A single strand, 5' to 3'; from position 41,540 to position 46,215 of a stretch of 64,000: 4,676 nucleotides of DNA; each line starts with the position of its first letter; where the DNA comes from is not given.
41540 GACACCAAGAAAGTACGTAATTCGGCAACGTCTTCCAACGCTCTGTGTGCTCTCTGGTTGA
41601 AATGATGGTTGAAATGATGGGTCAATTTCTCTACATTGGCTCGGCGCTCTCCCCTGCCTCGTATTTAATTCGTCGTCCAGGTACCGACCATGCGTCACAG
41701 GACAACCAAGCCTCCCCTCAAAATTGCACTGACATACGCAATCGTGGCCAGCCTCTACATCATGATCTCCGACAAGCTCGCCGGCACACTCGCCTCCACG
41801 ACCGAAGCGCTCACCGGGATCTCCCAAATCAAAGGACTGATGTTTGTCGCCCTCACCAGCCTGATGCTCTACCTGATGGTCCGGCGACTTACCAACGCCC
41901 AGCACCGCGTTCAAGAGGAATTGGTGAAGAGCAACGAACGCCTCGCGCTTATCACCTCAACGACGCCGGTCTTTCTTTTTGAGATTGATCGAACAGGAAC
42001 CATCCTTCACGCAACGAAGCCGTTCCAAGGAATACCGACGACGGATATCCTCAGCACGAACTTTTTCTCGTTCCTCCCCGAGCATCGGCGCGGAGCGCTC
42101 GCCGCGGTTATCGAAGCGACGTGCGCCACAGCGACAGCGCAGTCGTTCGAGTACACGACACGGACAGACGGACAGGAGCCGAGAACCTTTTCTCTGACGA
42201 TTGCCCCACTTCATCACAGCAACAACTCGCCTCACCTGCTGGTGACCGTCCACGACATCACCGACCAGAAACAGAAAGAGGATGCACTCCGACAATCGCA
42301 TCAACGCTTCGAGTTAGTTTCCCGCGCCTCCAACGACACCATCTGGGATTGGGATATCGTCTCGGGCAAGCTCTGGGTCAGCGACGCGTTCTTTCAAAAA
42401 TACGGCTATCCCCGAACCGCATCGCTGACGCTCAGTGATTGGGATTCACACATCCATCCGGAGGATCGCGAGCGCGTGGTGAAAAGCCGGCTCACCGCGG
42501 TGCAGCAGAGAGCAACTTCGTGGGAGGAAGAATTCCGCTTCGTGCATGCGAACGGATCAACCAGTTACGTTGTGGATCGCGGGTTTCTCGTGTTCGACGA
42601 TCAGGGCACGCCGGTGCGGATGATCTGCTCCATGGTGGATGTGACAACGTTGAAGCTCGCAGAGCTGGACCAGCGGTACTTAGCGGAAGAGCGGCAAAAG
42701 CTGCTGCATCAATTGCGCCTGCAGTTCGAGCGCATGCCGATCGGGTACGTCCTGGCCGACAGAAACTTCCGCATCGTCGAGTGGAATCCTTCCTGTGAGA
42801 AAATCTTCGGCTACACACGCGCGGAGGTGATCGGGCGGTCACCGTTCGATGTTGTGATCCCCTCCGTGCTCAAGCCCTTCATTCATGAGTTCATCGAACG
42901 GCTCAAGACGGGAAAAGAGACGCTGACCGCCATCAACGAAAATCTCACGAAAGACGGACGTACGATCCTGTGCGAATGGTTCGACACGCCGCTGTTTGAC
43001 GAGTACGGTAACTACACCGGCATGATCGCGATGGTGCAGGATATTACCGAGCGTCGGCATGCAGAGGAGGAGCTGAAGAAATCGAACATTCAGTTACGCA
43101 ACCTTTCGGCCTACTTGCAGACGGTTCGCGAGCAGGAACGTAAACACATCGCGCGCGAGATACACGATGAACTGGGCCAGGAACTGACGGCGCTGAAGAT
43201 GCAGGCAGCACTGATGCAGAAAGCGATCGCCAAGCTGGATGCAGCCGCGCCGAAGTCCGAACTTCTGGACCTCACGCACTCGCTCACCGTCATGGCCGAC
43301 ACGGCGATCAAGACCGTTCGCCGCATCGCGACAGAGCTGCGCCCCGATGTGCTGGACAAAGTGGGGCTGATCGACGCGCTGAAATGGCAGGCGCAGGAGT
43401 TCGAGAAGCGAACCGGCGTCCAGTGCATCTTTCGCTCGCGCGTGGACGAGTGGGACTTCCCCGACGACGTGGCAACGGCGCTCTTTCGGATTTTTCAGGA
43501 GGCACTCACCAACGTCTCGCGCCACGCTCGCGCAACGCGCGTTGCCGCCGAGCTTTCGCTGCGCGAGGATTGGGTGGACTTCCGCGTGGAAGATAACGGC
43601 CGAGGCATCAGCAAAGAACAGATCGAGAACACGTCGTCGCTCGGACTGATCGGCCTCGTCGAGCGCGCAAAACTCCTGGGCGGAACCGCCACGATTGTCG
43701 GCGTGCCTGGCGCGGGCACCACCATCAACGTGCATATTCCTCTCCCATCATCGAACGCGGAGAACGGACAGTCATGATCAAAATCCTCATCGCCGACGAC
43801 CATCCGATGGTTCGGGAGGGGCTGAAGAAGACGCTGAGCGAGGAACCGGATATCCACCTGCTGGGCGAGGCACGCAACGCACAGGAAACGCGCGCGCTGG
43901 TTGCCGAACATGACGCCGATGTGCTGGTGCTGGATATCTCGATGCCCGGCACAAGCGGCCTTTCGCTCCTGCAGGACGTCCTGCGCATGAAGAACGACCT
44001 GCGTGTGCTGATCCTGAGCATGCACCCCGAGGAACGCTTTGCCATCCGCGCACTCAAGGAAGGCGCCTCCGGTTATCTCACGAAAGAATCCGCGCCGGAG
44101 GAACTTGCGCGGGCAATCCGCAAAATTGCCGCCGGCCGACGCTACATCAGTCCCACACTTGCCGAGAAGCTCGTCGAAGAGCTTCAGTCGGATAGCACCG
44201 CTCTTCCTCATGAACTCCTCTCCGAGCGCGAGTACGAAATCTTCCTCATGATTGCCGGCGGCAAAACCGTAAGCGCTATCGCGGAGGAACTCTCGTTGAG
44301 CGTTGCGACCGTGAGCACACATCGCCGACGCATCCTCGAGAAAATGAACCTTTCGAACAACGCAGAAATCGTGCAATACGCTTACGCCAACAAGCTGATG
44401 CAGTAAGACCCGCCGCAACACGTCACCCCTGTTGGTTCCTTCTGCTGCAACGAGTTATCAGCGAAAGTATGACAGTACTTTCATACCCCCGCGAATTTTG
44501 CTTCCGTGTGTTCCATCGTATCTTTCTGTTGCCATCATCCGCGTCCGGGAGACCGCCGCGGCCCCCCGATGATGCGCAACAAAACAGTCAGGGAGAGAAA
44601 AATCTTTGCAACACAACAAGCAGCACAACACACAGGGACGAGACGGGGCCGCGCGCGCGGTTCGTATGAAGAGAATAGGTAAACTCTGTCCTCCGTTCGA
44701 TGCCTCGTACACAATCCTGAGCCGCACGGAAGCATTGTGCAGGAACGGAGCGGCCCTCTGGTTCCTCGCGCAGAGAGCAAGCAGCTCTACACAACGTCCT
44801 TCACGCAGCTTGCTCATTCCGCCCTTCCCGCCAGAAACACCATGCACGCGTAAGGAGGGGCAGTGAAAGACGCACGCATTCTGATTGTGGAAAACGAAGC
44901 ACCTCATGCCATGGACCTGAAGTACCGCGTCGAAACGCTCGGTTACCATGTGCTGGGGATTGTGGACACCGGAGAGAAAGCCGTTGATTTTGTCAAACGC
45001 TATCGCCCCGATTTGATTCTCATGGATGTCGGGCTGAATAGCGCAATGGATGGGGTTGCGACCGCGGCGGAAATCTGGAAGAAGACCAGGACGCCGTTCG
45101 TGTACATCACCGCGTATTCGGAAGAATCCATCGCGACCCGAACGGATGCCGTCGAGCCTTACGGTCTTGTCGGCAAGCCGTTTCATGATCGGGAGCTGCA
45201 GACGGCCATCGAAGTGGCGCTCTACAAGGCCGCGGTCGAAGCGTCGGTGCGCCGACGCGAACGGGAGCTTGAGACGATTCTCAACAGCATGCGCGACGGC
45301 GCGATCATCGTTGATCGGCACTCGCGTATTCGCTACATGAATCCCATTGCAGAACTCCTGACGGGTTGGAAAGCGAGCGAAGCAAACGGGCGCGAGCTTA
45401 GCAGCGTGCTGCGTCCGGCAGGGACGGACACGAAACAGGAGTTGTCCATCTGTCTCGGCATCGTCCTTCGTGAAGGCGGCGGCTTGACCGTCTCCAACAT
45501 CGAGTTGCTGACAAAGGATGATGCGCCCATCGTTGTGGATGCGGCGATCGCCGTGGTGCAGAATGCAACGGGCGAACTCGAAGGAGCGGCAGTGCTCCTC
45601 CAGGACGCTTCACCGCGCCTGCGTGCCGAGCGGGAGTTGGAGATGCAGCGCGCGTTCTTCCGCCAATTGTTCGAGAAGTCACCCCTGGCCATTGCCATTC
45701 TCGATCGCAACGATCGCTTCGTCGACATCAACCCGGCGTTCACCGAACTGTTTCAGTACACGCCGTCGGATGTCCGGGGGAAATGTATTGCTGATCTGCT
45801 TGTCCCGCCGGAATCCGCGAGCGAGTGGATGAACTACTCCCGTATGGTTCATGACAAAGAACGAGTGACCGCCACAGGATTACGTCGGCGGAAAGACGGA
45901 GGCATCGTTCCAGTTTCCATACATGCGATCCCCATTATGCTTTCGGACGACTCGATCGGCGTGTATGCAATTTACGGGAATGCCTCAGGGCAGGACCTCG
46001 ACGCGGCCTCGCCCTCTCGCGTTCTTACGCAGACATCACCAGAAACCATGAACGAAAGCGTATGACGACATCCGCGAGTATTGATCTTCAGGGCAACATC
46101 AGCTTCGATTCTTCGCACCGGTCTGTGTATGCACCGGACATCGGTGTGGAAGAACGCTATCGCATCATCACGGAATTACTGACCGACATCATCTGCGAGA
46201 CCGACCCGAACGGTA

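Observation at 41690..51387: Six-gene signalling cluster beside the polysaccharide locus: two kinases, NarL-type RR, REC-PAS, REC-HDOD and REC-degenerate-HD-GYP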

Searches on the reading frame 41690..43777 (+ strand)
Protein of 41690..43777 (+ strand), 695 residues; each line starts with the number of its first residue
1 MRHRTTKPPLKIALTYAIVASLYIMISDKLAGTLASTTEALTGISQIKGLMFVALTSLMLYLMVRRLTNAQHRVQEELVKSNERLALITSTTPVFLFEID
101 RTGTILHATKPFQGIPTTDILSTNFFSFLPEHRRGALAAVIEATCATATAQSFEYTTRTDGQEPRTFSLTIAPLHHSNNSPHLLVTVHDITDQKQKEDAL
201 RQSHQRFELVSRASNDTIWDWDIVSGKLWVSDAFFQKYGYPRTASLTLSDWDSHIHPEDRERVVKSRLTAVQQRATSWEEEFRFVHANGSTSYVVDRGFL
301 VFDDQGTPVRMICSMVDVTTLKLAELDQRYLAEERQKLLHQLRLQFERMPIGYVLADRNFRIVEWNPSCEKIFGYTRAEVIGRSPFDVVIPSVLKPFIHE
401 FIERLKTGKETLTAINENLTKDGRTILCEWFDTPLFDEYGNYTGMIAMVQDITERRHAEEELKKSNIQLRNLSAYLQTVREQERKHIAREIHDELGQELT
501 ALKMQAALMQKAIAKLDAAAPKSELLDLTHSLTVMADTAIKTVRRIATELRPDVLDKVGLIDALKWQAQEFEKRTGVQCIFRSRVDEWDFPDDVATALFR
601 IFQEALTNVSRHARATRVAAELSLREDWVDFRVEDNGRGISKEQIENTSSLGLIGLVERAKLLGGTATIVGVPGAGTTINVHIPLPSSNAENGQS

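Call 3: search_protein_families(library=pfam, proteins=[window:41690-43777:+], max_evalue=0.01)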
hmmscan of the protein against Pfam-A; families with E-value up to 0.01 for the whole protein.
window:41690-43777:+ (695 aa): 11 families
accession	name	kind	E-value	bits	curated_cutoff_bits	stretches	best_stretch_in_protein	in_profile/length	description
PF13426.13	PAS_9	-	8.2e-32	110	27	3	351-454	2-103/103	PAS domain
PF08447.18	PAS_3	-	4.8e-31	107.3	25.6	2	228-314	2-88/89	PAS fold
PF08448.16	PAS_4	-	1.4e-30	106.2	23.1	2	346-456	1-109/110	PAS fold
PF00989.32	PAS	-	3e-23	82.4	22.6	2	342-452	3-113/113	PAS fold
PF07730.19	HisKA_3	-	3.2e-14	53.6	24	1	483-555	1-68/68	Histidine kinase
PF02518.31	HATPase_c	-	1.8e-13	51.3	26.4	1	595-686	3-110/111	Histidine kinase-, DNA gyrase B-, and HSP90-like ATPase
PF13188.13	PAS_8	-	2e-08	34.2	21.8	1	341-390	2-51/65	PAS domain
PF13596.12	PAS_10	-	2.4e-08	35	22.1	1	346-453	5-106/106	PAS domain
PF13581.12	HATPase_c_2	-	0.00033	21.1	27.4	1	585-647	19-86/127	Histidine kinase-like ATPase domain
PF12860.13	PAS_7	-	0.00036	21.1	27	0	347-460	2-115/115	PAS fold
PF13589.12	HATPase_c_3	-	0.0075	16.7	25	0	610-649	14-54/137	Histidine kinase-, DNA gyrase B-, and HSP90-like ATPase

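Call 36: search_protein_families(library=ncbifam, proteins=[window:41690-43777:+], max_evalue=0.001)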
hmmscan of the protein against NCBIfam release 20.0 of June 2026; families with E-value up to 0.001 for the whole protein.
window:41690-43777:+ (695 aa): 30 families (the best 25 are shown)
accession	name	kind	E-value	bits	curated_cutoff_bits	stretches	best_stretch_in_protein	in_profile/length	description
TIGR00229.1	sensory_box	domain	2.9e-50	169.6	22.9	3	341-462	6-126/126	PAS domain S-box protein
NF052443.1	SensHisKinMctS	equivalog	5e-41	140.5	700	1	448-689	222-452/457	two-component system sensor histidine kinase MctS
NF008649.0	PRK11644.1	equivalog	3.6e-38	131.5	408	1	450-685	270-496/499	signal transduction histidine-protein kinase/phosphatase UhpB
NF053781.1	cdiGMPphdstlr2612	equivalog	4.9e-32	110.6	1600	2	51-385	424-760/1268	Tlr1612 family c-di-GMP phosphodiesterase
NF052573.1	HisKinEspAMyxo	equivalog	5.8e-30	104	1400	1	213-548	138-444/755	serine histidine kinase EspA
NF052531.1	Strep_LiaS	equivalog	4.8e-29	101.6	450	1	476-685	125-327/328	envelope stress sensor histidine kinase LiaS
NF007298.0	PRK09776.1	equivalog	3.6e-26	91.4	1135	1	175-465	398-683/1111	diguanylate cyclase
NF007896.0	PRK10600.1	equivalog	2.8e-25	89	578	1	479-683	386-583/598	nitrate/nitrite two-component system sensor histidine kinase NarX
NF008184.0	PRK10935.1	equivalog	2e-21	76.2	553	1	482-685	362-559/565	nitrate/nitrite two-component system sensor histidine kinase NarQ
NF041777.1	sens_FixL_Rhizob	equivalog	6.7e-20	71.2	850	1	217-541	8-315/485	sensor protein FixL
NF046044.1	PnpS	equivalog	4.7e-18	65.4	400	2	332-460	47-168/390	two-component system histidine kinase PnpS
NF045675.1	PhdiestaseDibA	equivalog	1.3e-17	63.4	980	2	10-115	2-110/623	phosphodiesterase DibA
NF047786.1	his_kin_MadS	equivalog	2.9e-16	59.6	500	1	456-684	205-434/434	MadS family sensor histidine kinase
NF045595.1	HK_scytonemin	equivalog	8.2e-14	50.9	865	2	186-349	263-421/637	scytonemin biosynthesis sensor histidine kinase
NF008468.0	PRK11360.1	equivalog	2.1e-12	46.2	646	1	352-465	280-390/616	two-component system sensor histidine kinase AtoS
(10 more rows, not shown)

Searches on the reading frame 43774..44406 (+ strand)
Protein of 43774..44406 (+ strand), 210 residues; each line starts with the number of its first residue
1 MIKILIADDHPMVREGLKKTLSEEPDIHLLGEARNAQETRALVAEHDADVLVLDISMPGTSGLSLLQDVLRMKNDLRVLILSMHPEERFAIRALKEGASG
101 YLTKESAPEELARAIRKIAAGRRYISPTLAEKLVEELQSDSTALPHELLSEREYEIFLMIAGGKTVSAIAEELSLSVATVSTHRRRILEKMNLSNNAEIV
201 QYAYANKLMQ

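Call 3: search_protein_families(library=pfam, proteins=[window:43774-44406:+], max_evalue=0.01)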
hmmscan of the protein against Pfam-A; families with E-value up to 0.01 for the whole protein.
window:43774-44406:+ (210 aa): 9 families
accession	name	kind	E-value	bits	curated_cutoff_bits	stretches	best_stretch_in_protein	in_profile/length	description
PF00072.30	Response_reg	-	1.9e-26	92.8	30.2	1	4-116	1-111/111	Response regulator receiver domain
PF00196.25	GerE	-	4.5e-17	61.9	23.5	1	148-203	2-57/57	Bacterial regulatory proteins, luxR family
PF08281.18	Sigma70_r4_2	-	7.7e-07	29.1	25.7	1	147-191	9-54/54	Sigma-70, region 4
PF04545.22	Sigma70_r4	-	0.0004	20.3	24.1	1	149-191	5-48/50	Sigma-70, region 4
PF02796.21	HTH_7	-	0.0034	17.9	23.8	0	155-180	13-38/45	Helix-turn-helix domain of resolvase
PF13936.12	HTH_38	-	0.0034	17.5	27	0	150-183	8-40/44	Helix-turn-helix domain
PF12840.13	HTH_20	-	0.0037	17.6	27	0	154-183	7-38/51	Helix-turn-helix domain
PF13384.12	HTH_23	-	0.0051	17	24.6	0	154-187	8-41/50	Homeodomain-like domain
PF01022.26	HTH_5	-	0.0061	16.8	22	0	162-184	14-36/47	Bacterial regulatory protein, arsR family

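Call 36: search_protein_families(library=ncbifam, proteins=[window:43774-44406:+], max_evalue=0.001)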
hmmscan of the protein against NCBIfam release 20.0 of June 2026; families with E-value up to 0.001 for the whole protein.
window:43774-44406:+ (210 aa): 98 families (the best 25 are shown)
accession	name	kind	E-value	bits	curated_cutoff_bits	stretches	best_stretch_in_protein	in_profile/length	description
NF007018.1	PRK09483.1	equivalog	8.8e-52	175.9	280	1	1-209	1-209/217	UvrY/SirA/GacA family response regulator transcription factor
NF052445.1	RespRegMctR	equivalog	4.7e-47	160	300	1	2-208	2-204/205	two-component system response regulator MctR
NF007935.0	PRK10651.1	equivalog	6e-43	146.5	250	1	3-204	8-211/216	two-component system response regulator NarL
NF011896.0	PRK15369.1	equivalog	7.9e-43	146.5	242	1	2-206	4-207/211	two component system response regulator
NF047785.1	respo_reg_MadR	equivalog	1.4e-36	125.8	300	1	2-204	1-204/209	MadR family response regulator transcription factor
NF007685.0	PRK10360.1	equivalog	2.6e-34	118.7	258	1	1-201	1-190/196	response regulator transcription factor UhpA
NF007708.0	PRK10403.1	equivalog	8.3e-32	110.4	343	1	3-194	8-199/215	nitrate/nitrite response regulator protein NarP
NF007403.0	PRK09935.1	equivalog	3.3e-29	102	271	1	4-208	6-209/210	fimbria biosynthesis transcriptional regulator FimZ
NF007419.0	PRK09958.1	equivalog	6.5e-25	87.9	251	1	4-208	3-203/204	acid-sensing system DNA-binding response regulator EvgA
NF008098.0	PRK10840.1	equivalog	7.5e-25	87.7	235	1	2-204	4-206/216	response regulator transcription factor RcsB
NF041830.1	RR_TF_ErdR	exception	9.8e-23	81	390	1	3-194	3-196/213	response regulator transcription factor ErdR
NF001965.0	PRK00742.1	subfamily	7.1e-21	74.8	293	1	2-110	4-115/357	chemotaxis-specific protein-glutamate methyltransferase CheB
NF008677.0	PRK11697.1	equivalog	5.1e-20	71.8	246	1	1-123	1-120/238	two-component system response regulator BtsR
NF040749.1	tetrathio_RR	equivalog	2.7e-19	69.6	290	1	44-201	40-186/191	tetrathionate respiration response regulator TtrR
NF006900.1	PRK09390.1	equivalog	1e-18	67.6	255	1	4-205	7-199/203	response regulator FixJ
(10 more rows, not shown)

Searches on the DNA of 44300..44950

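Call 92: search_rna_families(source=window, start=44300, end=44950, threshold=evalue, max_evalue=1)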
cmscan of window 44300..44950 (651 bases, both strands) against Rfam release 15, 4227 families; matches with E-value up to 1: 0.
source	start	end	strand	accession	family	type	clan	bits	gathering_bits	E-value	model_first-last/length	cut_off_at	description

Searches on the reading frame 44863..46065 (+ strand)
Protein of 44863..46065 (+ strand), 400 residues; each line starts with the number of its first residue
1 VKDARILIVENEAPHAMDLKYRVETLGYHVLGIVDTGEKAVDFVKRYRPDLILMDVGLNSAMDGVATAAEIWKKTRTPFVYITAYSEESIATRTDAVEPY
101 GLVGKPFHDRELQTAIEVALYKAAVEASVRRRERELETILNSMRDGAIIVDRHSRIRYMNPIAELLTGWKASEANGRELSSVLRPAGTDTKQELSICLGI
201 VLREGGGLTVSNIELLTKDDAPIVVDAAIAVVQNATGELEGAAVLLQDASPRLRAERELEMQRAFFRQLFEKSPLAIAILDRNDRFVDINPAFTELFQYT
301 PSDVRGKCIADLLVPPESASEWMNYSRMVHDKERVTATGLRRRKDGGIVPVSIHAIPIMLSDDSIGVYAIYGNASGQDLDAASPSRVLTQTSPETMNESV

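Call 3: search_protein_families(library=pfam, proteins=[window:44863-46065:+], max_evalue=0.01)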
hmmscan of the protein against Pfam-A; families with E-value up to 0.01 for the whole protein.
window:44863-46065:+ (400 aa): 8 families
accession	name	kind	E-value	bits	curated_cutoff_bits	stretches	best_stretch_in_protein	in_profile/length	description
PF00989.32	PAS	-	2.9e-26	92.1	22.6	2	265-366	2-105/113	PAS fold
PF08448.16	PAS_4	-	5.2e-22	78.6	23.1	2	270-370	1-101/110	PAS fold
PF13426.13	PAS_9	-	3.7e-18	66.2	27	2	275-368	2-94/103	PAS domain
PF13188.13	PAS_8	-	1.7e-17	63.1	21.8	2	264-310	1-44/65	PAS domain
PF00072.30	Response_reg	-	2.1e-15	57.3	30.2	1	6-117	1-111/111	Response regulator receiver domain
PF08447.18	PAS_3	-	1.4e-06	28.9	25.6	1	287-360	2-76/89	PAS fold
PF13596.12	PAS_10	-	4.6e-06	27.7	22.1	0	268-355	3-87/106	PAS domain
PF12860.13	PAS_7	-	0.00089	19.8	27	0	275-313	6-45/115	PAS fold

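Call 36: search_protein_families(library=ncbifam, proteins=[window:44863-46065:+], max_evalue=0.001)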
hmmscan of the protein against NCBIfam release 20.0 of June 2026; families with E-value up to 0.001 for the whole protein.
window:44863-46065:+ (400 aa): 71 families (the best 25 are shown)
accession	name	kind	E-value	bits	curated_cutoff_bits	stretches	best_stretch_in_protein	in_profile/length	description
TIGR00229.1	sensory_box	domain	1.9e-30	105.6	22.9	2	262-367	3-109/126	PAS domain S-box protein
NF006623.1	PRK09191.1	subfamily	1.8e-26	93.5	240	1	4-122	138-254/258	PhyR family response regulator anti-anti-sigma factor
NF046020.1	HisKinCckABruc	equivalog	3.7e-15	54.9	1000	2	4-117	750-864/868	cell cycle histidine kinase CckA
NF040534.1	resp_reg_YycF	equivalog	2.1e-14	53.4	340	1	5-137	2-131/231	response regulator YycF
NF008468.0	PRK11360.1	equivalog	7.2e-14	51.1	646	1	135-262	269-390/616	two-component system sensor histidine kinase AtoS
NF009971.0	PRK13435.1-2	subfamily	7.8e-14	51.7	151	1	5-118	2-111/141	response regulator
NF045944.1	ResRegRpaBCyano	equivalog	3.9e-13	49.3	330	1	7-157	1-145/229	response regulator transcription factor RpaB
NF007298.0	PRK09776.1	equivalog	5.2e-13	47.8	1135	1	123-259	545-680/1111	diguanylate cyclase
NF052573.1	HisKinEspAMyxo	equivalog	1.1e-12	46.8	1400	1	137-192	257-312/755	serine histidine kinase EspA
NF009974.0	PRK13435.1-6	equivalog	3.7e-12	46.2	171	1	5-117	7-116/155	response regulator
NF041777.1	sens_FixL_Rhizob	equivalog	3.6e-11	42.4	850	1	124-183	113-172/485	sensor protein FixL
NF008296.0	PRK11083.1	equivalog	7.8e-11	41.8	273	1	1-133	1-131/228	two-component system response regulator CreB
NF008469.0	PRK11361.1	equivalog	8.6e-11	41.2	714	1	4-139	5-139/461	acetoacetate metabolism transcriptional regulator AtoC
NF009206.0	PRK12555.1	subfamily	3.1e-10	39.5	342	1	5-98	2-95/340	chemotaxis-specific protein-glutamate methyltransferase CheB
NF040689.1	MtrAB_MtrA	equivalog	5.4e-10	39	300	1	6-125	1-118/219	MtrAB system response regulator MtrA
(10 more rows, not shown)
